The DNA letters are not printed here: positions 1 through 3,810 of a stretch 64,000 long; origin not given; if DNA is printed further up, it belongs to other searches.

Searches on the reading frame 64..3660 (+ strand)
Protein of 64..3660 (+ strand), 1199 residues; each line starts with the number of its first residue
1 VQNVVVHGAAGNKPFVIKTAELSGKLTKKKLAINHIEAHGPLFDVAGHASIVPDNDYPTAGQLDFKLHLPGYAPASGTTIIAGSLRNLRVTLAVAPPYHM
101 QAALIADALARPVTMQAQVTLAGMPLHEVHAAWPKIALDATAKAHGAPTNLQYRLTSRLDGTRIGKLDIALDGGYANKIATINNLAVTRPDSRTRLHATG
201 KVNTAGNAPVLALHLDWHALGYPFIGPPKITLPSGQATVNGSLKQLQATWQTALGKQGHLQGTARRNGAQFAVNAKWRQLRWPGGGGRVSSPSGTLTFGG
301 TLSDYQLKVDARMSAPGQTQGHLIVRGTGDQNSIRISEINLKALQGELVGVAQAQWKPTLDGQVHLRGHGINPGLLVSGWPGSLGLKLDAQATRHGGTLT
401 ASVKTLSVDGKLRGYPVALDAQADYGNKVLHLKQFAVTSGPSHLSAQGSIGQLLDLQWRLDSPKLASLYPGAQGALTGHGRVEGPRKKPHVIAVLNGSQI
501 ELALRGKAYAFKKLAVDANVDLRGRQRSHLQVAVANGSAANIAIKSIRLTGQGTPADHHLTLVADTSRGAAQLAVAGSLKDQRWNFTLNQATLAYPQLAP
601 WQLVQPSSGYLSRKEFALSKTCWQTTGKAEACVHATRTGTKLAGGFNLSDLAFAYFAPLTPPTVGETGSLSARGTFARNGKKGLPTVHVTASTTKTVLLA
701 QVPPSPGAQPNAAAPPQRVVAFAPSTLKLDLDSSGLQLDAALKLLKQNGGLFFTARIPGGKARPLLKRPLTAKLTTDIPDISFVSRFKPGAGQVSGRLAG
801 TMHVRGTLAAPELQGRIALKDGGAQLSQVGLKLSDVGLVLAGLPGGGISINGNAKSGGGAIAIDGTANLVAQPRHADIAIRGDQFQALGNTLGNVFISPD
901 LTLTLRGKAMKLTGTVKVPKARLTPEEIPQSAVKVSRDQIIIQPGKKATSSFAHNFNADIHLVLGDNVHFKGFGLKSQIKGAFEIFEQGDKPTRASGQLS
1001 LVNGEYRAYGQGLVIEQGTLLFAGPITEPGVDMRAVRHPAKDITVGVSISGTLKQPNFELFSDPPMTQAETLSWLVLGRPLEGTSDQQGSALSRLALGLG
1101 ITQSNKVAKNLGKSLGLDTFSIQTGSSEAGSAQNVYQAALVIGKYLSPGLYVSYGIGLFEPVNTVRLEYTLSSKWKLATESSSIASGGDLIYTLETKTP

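Call 66: search_protein_families(library=pfam, proteins=[window:64-3660:+], max_evalue=0.00001)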
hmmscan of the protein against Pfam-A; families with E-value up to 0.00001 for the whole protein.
window:64-3660:+ (1199 aa): 1 family
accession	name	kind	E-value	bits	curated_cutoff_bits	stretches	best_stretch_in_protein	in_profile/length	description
PF04357.19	TamB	-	1.8e-61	208.9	22.4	1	854-1194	6-379/381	TamB, inner membrane protein subunit of TAM complex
